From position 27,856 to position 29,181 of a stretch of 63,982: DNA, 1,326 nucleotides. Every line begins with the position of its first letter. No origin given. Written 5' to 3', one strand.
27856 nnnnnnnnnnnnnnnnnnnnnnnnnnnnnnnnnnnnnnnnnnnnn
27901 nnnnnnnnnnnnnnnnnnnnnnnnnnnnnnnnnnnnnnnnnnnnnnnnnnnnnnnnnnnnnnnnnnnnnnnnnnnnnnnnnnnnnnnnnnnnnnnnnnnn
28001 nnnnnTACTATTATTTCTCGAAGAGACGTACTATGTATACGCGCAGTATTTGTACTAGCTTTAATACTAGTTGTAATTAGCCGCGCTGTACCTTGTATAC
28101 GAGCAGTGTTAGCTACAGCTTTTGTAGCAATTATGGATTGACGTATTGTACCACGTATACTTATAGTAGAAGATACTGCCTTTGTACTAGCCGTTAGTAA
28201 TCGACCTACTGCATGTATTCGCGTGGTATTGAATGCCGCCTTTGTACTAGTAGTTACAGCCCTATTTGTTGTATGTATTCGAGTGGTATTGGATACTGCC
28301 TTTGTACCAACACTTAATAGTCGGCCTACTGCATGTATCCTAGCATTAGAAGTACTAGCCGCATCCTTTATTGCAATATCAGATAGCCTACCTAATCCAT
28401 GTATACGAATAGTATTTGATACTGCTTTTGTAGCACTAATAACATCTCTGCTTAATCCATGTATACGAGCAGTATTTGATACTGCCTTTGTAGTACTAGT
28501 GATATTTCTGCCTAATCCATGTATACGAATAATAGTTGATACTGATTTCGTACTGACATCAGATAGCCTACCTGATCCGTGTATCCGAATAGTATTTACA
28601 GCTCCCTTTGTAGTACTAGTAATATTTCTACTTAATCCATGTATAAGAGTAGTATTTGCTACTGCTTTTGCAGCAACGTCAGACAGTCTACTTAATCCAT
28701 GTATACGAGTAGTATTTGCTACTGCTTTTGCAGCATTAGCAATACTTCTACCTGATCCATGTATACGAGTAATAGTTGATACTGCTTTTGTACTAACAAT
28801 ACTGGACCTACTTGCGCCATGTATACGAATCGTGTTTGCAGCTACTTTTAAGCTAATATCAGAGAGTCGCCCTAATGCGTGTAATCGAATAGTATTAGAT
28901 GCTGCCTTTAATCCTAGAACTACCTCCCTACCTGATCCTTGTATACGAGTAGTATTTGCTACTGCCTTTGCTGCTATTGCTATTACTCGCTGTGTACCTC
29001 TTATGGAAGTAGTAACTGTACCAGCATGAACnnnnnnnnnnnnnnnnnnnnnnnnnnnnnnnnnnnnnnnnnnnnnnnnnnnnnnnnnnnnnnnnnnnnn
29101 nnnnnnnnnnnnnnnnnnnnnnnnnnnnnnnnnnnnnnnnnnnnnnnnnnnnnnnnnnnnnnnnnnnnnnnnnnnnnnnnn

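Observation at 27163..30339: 1058-aa beta-propeller protein whose C-terminal half is about 28 tandem 20-aa (60-bp) repeats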

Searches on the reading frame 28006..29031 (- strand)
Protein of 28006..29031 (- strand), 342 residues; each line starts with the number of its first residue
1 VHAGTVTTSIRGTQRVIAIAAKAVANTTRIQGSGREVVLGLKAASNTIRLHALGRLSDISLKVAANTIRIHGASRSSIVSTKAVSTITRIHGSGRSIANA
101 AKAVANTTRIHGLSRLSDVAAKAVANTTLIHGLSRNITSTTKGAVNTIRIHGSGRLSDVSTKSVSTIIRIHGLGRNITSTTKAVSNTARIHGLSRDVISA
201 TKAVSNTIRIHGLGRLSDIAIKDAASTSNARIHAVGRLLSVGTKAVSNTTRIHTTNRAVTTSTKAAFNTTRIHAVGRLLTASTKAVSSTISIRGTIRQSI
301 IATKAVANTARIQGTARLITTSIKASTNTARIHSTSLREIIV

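Call 76: predict_structure(alignment_id=A4)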
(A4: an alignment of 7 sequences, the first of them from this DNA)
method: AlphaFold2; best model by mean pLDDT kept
length: 342 residues; sequences in the alignment: 7
mean_pLDDT: 67.6   pTM: 0.66
mean pLDDT of the five models: 67.6, 67.1, 63.0, 62.0, 58.7
residues with pLDDT >= 90: 0; 70-90: 150; 50-70: 191; < 50: 1
segments of 3 or more residues with pLDDT < 50: none
pLDDT, mean of each block of 10 residues (from residue 1): 70 77 79 79 78 74 74 66 65 61 61 60 63 62 68 67 67 66 62 67 65 75 60 78 64 74 60 73 64 67 60 65 59 66 55
secondary structure, 60 per line:
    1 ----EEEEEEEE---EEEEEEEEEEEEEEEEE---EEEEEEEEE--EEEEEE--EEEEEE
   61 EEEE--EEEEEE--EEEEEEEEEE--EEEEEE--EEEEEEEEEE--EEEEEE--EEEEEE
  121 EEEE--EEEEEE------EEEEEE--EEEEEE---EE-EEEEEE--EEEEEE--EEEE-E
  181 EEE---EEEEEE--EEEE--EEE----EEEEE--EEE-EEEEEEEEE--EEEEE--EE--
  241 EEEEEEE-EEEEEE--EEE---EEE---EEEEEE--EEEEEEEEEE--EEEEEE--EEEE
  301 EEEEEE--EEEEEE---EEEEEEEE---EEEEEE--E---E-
elements in order: E5-12 E16-32 E36-44 E47-52 E55-64 E67-72 E75-84 E87-92 E95-104 E107-112 E115-124 E127-132 E139-144 E147-152 E159-164 E167-172 E175-178 E180-183 E187-192 E195-198 E201-203 E208-212 E215-217 E219-227 E230-234 E241-247 E249-254 E257-259 E263-265 E269-274 E277-286 E289-294 E297-306 E309-314 E318-325 E329-334

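Call 79: fold_search(model_id=the predicted structure, library=pdb)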
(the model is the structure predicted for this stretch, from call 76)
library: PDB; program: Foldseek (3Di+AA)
matches with E <= 10: 111; with E <= 0.001: 0
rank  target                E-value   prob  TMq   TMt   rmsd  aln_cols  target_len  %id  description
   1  3h09_A                1.8e-01  0.21  0.28  0.15  13.1       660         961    7  The structure of Haemophilus influenzae IgA1 protease (released 2009-04-21)
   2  4e79_C                3.0e-01  0.07  0.14  0.14  12.8       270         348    9  Structure of LpxD from Acinetobacter baumannii at 2.66A resolution (P4322 form) (released 2013-01-16)
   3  5dem_C                9.4e-01  0.02  0.11  0.12  13.7       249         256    9  Structure of Pseudomonas aeruginosa LpxA (released 2015-09-16)
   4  7ar9_y                1.1e+00  0.04  0.10  0.11  12.0       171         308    9  Cryo-EM structure of Polytomella Complex-I (membrane arm) (released 2021-12-08)
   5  2v0j                  1.2e+00  0.06  0.14  0.12  12.5       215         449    9  Characterization of Substrate Binding and Catalysis of the Potential Antibacterial Target N-acetylglucosamine-1-phosphat (released 2008-01-15)
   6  6p5t_A                1.3e+00  0.08  0.24  0.14  16.4       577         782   10  Surface-layer (S-layer) RsaA protein from Caulobacter crescentus bound to strontium and iodide (released 2020-01-15)
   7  7ojp_Z                1.3e+00  0.02  0.11  0.12  13.9       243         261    9  Crystal structure of Pseudomonas aeruginosa LpxA in complex with compound 1 (released 2021-10-13)
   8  2v0h                  1.4e+00  0.05  0.14  0.12  12.2       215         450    9  Characterization of Substrate Binding and Catalysis of the Potential Antibacterial Target N-acetylglucosamine-1-phosphat (released 2008-01-15)
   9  7ojp_U                1.5e+00  0.02  0.11  0.13  13.5       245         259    8  Crystal structure of Pseudomonas aeruginosa LpxA in complex with compound 1 (released 2021-10-13)
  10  3h09_B                1.6e+00  0.07  0.27  0.14  13.7       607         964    6  The structure of Haemophilus influenzae IgA1 protease (released 2009-04-21)
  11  4e6t_B                1.7e+00  0.02  0.12  0.13  13.1       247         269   10  Structure of LpxA from Acinetobacter baumannii at 1.8A resolution (P212121 form) (released 2012-12-12)
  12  6z7p_A                1.9e+00  0.09  0.28  0.13  15.5       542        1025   10  Composite model of the Caulobacter crescentus S-layer bound to the O-antigen of lipopolysaccharide (released 2020-07-15)
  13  8c50_A                1.9e+00  0.05  0.22  0.21  14.8       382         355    6  Pontibacter korlensis curli subunit CsgA (released 2023-06-28)
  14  5dem_A                1.9e+00  0.02  0.10  0.12  14.0       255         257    7  Structure of Pseudomonas aeruginosa LpxA (released 2015-09-16)
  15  4ihg_D                1.9e+00  0.01  0.07  0.08  16.2       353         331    8  Chasing Acyl Carrier Protein Through a Catalytic Cycle of Lipid A Production (released 2013-11-13)
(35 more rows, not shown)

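Call 95: fold_search(model_id=the predicted structure, library=viral)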
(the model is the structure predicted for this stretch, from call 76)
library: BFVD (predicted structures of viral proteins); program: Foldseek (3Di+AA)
matches with E <= 10: 233; with E <= 0.001: 1
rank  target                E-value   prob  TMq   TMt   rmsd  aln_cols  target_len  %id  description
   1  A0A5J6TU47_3          2.1e-04  0.99  0.34  0.12  12.0       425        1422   13  (no name in the UniProt tables at hand)
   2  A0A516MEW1            4.6e-03  0.54  0.23  0.11  12.6       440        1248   14  (no name in the UniProt tables at hand)
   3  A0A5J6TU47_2          9.1e-03  0.13  0.13  0.06  21.2       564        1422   11  (no name in the UniProt tables at hand)
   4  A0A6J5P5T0            9.6e-03  0.91  0.37  0.22  18.0       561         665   10  Uncharacterized protein [uncultured Caudovirales phage]
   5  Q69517                1.4e-02  0.44  0.22  0.19  17.7       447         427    7  H7 protein [Human herpesvirus 7 (strain JI)]
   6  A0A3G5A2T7            1.6e-02  0.66  0.17  0.23  13.4       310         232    8  Uncharacterized protein [Harvfovirus sp.]
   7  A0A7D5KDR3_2          1.7e-02  0.47  0.24  0.14  12.9       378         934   12  Uncharacterized protein [Synechococcus phage S-CAM7]
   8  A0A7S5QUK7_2          1.9e-02  0.69  0.28  0.16  12.2       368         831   14  (no name in the UniProt tables at hand)
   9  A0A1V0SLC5            1.9e-02  0.12  0.13  0.11  16.4       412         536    7  Trimeric autotransporter adhesin YadA-like head domain-containing protein [Klosneuvirus KNV1]
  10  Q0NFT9                2.3e-02  0.57  0.32  0.33  11.2       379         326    8  G4R protein [Variola virus]
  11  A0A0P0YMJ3            4.2e-02  0.06  0.12  0.05  21.9       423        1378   10  (no name in the UniProt tables at hand)
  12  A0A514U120            4.4e-02  0.16  0.17  0.10  18.1       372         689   10  Minor tail protein [Gordonia phage Phendrix]
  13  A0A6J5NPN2            4.9e-02  0.94  0.38  0.32  10.8       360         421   12  Uncharacterized protein [uncultured Caudovirales phage]
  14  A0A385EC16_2          5.4e-02  0.38  0.26  0.09  23.4       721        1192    7  receptor protein-tyrosine kinase [Caulobacter phage CcrBL10]
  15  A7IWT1                5.7e-02  0.02  0.08  0.09  23.7       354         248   10  Uncharacterized protein b406L [Paramecium bursaria Chlorella virus NY2A]
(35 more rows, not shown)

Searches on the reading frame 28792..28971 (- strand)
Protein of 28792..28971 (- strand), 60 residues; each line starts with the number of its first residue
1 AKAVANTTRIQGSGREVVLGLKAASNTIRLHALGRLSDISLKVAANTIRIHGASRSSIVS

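Call 36: find_homologous_proteins(query=A2, max_evalue=0.001)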
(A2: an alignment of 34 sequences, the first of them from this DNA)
Query A2 (34 sequences): 8000 candidates shared short words with the query, none scored E <= 0.001.
